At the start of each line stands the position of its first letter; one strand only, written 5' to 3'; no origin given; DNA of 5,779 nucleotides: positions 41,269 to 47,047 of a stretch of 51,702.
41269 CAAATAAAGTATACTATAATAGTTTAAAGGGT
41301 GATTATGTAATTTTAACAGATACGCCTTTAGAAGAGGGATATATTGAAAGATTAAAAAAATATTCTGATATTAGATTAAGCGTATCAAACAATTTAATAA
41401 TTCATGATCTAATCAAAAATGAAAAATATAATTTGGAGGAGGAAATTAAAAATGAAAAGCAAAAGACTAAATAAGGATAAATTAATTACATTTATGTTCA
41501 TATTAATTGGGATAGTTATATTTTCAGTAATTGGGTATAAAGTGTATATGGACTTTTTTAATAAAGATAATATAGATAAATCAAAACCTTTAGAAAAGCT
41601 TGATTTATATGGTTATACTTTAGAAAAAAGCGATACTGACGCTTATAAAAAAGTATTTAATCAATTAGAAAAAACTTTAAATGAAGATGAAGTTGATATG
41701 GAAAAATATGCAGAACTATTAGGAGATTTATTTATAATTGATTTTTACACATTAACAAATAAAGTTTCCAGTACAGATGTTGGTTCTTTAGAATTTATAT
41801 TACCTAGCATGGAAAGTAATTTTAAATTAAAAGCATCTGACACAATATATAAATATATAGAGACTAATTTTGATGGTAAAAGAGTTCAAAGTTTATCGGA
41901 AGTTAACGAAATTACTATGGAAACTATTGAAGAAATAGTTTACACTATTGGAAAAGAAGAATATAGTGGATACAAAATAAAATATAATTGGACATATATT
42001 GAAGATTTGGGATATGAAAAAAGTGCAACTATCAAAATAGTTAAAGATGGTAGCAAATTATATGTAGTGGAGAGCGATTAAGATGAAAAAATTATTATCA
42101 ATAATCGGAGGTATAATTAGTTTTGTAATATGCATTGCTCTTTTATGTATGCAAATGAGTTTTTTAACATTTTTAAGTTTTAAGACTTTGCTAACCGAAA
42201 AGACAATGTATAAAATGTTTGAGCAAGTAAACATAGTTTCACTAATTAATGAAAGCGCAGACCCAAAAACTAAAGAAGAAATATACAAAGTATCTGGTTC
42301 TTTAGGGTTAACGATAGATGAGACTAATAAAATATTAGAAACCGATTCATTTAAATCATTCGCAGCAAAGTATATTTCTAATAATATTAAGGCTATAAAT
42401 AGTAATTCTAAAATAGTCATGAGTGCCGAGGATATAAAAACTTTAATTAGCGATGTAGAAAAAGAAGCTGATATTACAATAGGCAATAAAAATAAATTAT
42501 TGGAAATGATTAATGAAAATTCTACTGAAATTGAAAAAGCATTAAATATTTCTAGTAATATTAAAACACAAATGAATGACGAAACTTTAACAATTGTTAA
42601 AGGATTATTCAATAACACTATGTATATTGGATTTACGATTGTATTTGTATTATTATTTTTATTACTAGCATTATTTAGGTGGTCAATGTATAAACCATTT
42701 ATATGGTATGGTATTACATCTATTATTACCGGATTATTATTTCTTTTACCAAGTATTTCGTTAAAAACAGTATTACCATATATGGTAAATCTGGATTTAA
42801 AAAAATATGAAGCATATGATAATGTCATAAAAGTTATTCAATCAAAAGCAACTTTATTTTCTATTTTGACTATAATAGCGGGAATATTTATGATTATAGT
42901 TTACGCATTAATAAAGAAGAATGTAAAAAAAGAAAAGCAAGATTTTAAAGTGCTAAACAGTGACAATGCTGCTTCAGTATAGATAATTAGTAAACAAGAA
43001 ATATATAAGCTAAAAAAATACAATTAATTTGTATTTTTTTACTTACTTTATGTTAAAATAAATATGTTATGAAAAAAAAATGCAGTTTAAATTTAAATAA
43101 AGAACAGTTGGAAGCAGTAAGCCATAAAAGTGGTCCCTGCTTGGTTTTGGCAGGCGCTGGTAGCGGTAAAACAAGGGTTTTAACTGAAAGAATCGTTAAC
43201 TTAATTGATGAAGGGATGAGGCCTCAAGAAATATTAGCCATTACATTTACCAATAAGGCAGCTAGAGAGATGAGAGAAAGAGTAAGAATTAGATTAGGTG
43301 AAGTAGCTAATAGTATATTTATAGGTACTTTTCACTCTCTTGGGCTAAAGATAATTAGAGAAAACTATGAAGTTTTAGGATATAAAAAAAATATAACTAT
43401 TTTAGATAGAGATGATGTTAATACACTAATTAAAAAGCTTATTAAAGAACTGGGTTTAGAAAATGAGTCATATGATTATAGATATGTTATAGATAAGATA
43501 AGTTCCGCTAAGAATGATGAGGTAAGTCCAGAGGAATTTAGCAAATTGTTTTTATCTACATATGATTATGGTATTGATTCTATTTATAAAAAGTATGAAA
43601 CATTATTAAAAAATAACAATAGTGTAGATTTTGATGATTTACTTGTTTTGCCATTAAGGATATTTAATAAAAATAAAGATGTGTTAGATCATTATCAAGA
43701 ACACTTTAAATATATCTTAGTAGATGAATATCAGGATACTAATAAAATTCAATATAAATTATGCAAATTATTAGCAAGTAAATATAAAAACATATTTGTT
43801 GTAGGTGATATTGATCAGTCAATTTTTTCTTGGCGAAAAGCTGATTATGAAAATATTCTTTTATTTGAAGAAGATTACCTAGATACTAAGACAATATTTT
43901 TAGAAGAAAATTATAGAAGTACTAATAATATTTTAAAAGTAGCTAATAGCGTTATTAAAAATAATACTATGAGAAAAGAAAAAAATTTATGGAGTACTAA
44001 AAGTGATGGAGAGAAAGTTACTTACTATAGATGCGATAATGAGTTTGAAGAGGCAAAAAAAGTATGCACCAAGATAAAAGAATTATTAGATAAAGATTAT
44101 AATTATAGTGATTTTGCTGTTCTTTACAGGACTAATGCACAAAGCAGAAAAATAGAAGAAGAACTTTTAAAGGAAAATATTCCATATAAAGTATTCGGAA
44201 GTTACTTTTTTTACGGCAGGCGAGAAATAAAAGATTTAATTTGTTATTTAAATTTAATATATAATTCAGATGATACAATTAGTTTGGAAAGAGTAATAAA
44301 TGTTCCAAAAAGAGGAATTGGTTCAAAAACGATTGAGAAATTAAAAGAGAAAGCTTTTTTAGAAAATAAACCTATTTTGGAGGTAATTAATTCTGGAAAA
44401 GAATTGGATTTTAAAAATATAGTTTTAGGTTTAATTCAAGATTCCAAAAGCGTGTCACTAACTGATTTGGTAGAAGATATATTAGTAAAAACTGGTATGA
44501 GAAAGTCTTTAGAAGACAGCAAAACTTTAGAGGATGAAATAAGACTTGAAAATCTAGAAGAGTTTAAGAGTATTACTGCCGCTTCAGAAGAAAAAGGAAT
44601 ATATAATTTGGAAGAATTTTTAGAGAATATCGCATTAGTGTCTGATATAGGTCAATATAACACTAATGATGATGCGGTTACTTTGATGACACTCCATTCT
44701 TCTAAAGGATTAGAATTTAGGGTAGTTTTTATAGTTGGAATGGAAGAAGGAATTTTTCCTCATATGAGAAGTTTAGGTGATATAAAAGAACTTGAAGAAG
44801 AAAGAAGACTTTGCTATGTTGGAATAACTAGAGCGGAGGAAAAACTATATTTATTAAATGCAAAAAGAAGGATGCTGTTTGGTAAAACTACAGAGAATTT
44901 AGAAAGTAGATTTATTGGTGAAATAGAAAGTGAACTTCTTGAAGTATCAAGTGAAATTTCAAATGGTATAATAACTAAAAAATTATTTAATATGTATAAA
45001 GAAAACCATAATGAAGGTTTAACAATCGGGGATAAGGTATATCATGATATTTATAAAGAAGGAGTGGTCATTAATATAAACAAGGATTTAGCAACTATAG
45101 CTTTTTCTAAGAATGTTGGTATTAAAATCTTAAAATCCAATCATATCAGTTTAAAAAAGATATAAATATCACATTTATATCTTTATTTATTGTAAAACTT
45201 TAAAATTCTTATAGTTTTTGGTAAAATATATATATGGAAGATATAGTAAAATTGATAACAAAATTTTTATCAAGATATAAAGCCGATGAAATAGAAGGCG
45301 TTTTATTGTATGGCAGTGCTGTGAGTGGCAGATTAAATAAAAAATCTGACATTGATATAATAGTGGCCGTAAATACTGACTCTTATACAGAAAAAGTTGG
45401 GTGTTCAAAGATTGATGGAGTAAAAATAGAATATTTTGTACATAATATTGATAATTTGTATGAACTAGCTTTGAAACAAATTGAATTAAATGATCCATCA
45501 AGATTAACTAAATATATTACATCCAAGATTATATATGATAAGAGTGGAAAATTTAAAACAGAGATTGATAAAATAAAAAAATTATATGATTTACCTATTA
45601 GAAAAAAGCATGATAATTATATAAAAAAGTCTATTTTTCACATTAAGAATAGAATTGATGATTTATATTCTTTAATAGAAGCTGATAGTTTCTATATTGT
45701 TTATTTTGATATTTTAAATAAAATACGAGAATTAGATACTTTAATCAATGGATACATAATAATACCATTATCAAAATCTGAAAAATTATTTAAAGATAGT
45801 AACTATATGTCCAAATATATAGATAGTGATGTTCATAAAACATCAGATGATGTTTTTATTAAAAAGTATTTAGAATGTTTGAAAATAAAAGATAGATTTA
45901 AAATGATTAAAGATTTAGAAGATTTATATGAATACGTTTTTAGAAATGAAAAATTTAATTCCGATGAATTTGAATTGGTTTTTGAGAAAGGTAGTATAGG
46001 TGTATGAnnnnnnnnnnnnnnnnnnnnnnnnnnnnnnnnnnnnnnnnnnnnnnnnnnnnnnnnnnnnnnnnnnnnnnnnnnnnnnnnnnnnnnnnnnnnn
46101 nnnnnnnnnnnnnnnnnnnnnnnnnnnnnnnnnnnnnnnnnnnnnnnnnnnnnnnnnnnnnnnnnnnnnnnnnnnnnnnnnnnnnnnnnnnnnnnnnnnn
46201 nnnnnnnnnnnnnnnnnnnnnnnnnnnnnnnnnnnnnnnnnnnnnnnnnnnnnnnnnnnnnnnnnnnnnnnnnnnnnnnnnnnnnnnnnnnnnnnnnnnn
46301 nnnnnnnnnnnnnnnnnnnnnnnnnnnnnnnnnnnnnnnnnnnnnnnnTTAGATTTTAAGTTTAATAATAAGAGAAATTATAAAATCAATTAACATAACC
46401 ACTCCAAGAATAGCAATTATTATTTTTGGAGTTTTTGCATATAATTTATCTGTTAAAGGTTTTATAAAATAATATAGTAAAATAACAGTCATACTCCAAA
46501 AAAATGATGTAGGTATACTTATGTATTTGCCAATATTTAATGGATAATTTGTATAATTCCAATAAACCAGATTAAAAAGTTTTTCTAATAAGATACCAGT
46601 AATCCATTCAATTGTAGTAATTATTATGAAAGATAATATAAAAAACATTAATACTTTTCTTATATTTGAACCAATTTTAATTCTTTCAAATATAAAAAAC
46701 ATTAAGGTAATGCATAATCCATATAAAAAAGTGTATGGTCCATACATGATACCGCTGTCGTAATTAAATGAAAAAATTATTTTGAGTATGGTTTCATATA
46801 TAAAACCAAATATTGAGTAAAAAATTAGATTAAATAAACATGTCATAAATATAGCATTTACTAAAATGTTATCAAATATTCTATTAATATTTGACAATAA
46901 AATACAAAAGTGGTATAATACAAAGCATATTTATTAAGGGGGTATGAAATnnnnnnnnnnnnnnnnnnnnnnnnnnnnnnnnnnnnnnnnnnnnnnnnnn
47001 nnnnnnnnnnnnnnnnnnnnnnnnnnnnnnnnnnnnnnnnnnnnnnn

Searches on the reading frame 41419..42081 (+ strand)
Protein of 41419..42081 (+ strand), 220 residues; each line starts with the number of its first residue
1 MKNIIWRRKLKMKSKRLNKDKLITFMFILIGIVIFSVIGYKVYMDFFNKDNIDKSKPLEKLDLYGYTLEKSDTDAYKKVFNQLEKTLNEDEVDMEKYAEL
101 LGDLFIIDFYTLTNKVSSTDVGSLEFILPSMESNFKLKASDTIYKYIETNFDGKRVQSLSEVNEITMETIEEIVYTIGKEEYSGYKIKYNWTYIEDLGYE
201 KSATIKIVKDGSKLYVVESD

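Call 3: search_protein_families(library=pfam, proteins=[window:41419-42081:+], max_evalue=0.1)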
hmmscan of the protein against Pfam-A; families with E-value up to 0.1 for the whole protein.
window:41419-42081:+ (220 aa): 3 families
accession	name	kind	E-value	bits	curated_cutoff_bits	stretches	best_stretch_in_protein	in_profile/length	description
PF13131.11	DUF3951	-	0.057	14.1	26.3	1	22-54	3-35/52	Protein of unknown function (DUF3951)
PF23906.1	DUF7248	-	0.068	13.6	27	0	20-44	10-34/58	Family of unknown function (DUF7248)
PF00520.37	Ion_trans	-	0.076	12.6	25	1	24-72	132-157/241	Ion transport protein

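Call 4: search_protein_families(library=ncbifam, proteins=[window:41419-42081:+], max_evalue=0.1)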
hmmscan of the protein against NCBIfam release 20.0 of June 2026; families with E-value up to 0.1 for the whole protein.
window:41419-42081:+ (220 aa): 0 families

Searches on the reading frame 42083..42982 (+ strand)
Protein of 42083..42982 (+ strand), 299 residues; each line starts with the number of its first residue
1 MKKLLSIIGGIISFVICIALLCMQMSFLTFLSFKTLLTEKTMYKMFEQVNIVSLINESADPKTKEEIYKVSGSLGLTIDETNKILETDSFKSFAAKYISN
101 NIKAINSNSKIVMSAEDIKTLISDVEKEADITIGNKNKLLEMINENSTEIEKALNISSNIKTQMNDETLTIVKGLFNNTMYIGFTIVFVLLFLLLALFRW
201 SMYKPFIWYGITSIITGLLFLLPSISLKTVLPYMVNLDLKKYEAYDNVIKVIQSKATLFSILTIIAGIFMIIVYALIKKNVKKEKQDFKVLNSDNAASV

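Call 3: search_protein_families(library=pfam, proteins=[window:42083-42982:+], max_evalue=0.1)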
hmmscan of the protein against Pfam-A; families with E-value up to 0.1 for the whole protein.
window:42083-42982:+ (299 aa): 1 family
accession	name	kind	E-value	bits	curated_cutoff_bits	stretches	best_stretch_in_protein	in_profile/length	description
PF13273.12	DUF4064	-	0.01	16.5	32.1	0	3-27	6-30/102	Protein of unknown function (DUF4064)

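Call 4: search_protein_families(library=ncbifam, proteins=[window:42083-42982:+], max_evalue=0.1)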
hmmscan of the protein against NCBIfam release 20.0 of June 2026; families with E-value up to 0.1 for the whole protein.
window:42083-42982:+ (299 aa): 0 families

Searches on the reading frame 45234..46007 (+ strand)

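Call 3: search_protein_families(library=pfam, proteins=[window:45234-46007:+], max_evalue=0.1)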
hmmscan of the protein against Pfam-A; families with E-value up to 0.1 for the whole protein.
window:45234-46007:+ (257 aa): 3 families
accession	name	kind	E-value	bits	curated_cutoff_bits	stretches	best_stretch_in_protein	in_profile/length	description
PF18765.7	Polbeta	-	1.4e-08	35.2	26.9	1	8-104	3-91/93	Polymerase beta, Nucleotidyltransferase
PF01909.29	NTP_transf_2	-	1.7e-06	28.7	21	1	6-121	3-73/93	Nucleotidyltransferase domain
PF22600.2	MTPAP-like_central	-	0.0005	20.6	27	1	5-52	26-71/139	Poly(A) RNA polymerase, mitochondrial-like, central palm domain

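Call 4: search_protein_families(library=ncbifam, proteins=[window:45234-46007:+], max_evalue=0.1)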
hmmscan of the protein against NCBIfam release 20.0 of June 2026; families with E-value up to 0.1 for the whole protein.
window:45234-46007:+ (257 aa): 15 families
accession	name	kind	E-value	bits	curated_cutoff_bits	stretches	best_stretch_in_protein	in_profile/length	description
NF010309.0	PRK13746.1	subfamily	1.6e-06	27.6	193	1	7-49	15-57/263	aminoglycoside adenylyltransferase family protein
NF012212.1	ANT_9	subfamily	3.9e-06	26.3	340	1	8-50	9-51/249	aminoglycoside nucleotidyltransferase ANT(9)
NF047752.1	MntA_antitoxin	equivalog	4.5e-06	26.5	60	1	18-54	5-42/106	type VII toxin-antitoxin system MntA family adenylyltransferase antitoxin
NF012157.0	ANT_3pp_I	equivalog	8.6e-05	21.9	375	1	10-49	12-51/256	AadA family aminoglycoside 3''-O-nucleotidyltransferase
NF012135.0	ANT_3pp_9_crypt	exception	0.00026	20.6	560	1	10-48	18-56/262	cryptic aminoglycoside nucleotidyltransferase ANT(3'')/ANT(9)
NF033220.1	ANT_3pp_II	equivalog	0.00066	19.1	400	1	8-48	10-50/258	ANT(3'')-II family aminoglycoside nucleotidyltransferase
NF051468.1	ANT_AadA37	exception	0.00094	18.2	550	1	8-55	19-65/265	ANT(3'')-I family aminoglycoside nucleotidyltransferase AadA37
NF053581.1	ANT_3pp_Ic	exception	0.0021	17.6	545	1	10-48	18-56/265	aminoglycoside nucleotidyltransferase ANT(3'')-Ic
NF033127.1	ANT_3pp_AadA3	exception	0.004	16.7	595.5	1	14-48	17-51/258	ANT(3'')-Ia family aminoglycoside nucleotidyltransferase AadA3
NF033126.1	ANT_3pp_AadA1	exception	0.0097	15.5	587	1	14-47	17-50/258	ANT(3'')-Ia family aminoglycoside nucleotidyltransferase AadA1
NF043013.1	DeGluthAmidYersProt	equivalog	0.011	14.9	500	1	86-140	91-141/278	deaminated glutathione amidase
NF045909.1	ANT_9_Ic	equivalog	0.013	14.8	505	1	19-61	26-67/259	aminoglycoside nucleotidyltransferase ANT(9)-Ic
NF045972.1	ANT_3pp_I_Serra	equivalog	0.022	14.5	500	1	8-47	15-54/261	ANT(3'')-I family aminoglycoside adenylyltransferase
NF051895.1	anti_phage_HalB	equivalog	0.03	13.9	190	1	24-53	3-32/211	anti-phage Hailong system nucleotidyltransferase HalB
NF033061.1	ANT_4p_I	equivalog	0.033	13.8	350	1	5-110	15-120/253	ANT(4')-I family aminoglycoside nucleotidyltransferase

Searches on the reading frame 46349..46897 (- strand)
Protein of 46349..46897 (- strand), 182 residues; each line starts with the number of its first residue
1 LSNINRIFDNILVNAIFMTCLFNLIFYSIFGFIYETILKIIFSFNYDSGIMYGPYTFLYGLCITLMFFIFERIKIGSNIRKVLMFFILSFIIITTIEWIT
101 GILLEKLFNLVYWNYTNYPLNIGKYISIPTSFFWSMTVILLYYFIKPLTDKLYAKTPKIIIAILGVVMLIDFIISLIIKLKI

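Call 3: search_protein_families(library=pfam, proteins=[window:46349-46897:-], max_evalue=0.1)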
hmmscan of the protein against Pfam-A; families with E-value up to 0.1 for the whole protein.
window:46349-46897:- (182 aa): 1 family
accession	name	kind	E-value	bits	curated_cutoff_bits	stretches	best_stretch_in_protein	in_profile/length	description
PF06541.16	ABC_trans_CmpB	-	5.1e-31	108.3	25.9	1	24-175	3-150/151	Putative ABC-transporter type IV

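Call 4: search_protein_families(library=ncbifam, proteins=[window:46349-46897:-], max_evalue=0.1)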
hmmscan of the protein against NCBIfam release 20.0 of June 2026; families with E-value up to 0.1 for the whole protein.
window:46349-46897:- (182 aa): 0 families
